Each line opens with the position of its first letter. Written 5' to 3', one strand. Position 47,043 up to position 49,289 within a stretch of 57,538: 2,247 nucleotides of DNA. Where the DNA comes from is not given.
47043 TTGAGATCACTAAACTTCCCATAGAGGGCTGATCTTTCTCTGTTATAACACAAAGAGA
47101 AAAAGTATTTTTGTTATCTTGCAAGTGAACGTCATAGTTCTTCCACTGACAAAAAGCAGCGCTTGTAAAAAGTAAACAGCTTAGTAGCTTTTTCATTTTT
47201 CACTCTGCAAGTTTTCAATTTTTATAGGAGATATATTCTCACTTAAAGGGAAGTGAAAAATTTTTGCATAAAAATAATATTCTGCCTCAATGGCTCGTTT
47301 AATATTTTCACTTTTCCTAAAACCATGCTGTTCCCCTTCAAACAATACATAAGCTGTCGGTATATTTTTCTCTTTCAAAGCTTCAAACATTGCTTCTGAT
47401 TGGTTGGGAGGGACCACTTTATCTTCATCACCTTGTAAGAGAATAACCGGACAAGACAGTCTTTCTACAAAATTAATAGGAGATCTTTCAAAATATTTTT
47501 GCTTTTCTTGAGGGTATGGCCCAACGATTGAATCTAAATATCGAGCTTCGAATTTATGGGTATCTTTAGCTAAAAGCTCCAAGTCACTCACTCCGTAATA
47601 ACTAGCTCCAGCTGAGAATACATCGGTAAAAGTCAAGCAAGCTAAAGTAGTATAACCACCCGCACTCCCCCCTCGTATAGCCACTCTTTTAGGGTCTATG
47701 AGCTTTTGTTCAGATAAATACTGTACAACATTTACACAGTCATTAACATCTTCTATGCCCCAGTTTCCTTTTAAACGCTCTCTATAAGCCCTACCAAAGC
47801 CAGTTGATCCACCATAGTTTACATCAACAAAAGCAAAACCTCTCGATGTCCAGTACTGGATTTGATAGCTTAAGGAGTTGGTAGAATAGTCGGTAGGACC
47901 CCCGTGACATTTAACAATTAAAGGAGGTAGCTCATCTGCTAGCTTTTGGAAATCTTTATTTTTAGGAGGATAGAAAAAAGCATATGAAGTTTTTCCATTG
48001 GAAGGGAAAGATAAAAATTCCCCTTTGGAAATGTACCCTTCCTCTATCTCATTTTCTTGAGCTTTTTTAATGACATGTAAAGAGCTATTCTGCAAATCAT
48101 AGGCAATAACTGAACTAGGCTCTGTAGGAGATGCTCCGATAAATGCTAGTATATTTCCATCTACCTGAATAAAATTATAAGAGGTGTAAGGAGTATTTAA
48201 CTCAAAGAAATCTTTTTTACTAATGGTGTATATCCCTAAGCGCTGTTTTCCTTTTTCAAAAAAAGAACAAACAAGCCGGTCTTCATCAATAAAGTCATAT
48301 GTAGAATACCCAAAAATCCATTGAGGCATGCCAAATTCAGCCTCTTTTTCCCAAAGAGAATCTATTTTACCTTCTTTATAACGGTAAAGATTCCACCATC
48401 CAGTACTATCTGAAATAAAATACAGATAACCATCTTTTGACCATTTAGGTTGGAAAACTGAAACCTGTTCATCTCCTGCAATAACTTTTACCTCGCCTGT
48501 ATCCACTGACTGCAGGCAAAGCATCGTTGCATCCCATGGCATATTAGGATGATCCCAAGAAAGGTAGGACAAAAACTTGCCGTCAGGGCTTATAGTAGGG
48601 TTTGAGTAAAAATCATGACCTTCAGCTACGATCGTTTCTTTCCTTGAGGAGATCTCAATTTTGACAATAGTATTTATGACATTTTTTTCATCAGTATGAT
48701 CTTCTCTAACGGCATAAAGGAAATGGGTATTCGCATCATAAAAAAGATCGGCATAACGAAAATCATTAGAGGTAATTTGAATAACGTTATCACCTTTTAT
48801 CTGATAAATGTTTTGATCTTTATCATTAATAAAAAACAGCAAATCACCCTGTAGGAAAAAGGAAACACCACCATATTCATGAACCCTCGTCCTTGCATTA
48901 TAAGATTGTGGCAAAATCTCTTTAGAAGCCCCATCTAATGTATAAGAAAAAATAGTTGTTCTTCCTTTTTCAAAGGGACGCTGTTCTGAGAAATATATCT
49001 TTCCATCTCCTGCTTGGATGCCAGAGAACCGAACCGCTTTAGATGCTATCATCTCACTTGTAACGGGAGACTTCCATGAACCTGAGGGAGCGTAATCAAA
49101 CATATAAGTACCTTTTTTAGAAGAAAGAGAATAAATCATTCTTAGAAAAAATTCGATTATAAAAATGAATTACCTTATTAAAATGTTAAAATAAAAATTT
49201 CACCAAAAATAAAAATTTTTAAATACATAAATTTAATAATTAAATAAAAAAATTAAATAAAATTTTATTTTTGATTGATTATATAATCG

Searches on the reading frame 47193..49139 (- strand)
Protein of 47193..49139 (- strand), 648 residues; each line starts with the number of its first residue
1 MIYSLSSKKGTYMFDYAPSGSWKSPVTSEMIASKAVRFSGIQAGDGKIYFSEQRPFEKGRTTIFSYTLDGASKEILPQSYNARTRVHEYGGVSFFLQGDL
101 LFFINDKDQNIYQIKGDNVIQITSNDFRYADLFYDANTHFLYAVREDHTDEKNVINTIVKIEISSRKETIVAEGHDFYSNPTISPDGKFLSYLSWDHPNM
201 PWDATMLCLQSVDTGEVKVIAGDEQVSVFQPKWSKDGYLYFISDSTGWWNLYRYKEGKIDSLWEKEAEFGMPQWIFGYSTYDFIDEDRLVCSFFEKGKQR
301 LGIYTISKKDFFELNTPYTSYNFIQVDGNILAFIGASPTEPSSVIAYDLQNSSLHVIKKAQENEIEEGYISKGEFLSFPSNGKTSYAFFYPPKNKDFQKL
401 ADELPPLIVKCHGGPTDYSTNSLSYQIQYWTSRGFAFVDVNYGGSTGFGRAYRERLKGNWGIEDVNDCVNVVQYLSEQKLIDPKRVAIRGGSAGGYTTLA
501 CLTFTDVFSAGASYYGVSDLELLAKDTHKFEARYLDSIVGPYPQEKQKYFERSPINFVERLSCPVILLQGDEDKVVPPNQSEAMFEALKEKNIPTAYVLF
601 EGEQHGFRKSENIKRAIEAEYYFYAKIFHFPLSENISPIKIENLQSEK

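Call 17: search_protein_families(library=ncbifam, proteins=[window:47193-49139:-], max_evalue=0.00001)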
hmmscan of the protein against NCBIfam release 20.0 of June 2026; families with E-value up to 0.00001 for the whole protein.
window:47193-49139:- (648 aa): 8 families
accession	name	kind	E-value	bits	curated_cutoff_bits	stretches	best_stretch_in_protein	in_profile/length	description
NF053518.1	DipepPtdsDpp5Prph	equivalog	1.2e-34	119.9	900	2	298-612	321-638/655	dipeptidyl-peptidase Dpp5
NF047920.1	lactonase_UilS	equivalog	2.4e-11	43.9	400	0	405-501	24-115/285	UilS family quorum-quenching N-acyl-homoserine lactonase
NF050058.1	e_dPHAscl_type1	hypoth_equivalog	3e-11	43.3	150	1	382-589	5-205/276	extracellular catalytic domain type 1 short-chain-length polyhydroxyalkanoate depolymerase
NF052354.1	EstLipQMycob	equivalog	2.5e-10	39.6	700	1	481-610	235-379/418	esterase LipQ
NF033523.0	lasso_peptidase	equivalog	5.5e-10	38.6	400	1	470-605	480-614/638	Atxe2 family lasso peptide isopeptidase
NF007857.0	PRK10566.1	equivalog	1.1e-08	35.2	201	1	448-595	69-219/249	esterase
TIGR01840.1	esterase_phb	subfamily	6.3e-07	29.1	107.85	1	463-589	74-196/213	PHB depolymerase family esterase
NF041902.1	pecacetest_PaeX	equivalog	7.9e-06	25.1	550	0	465-607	132-283/318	pectin acetylesterase PaeX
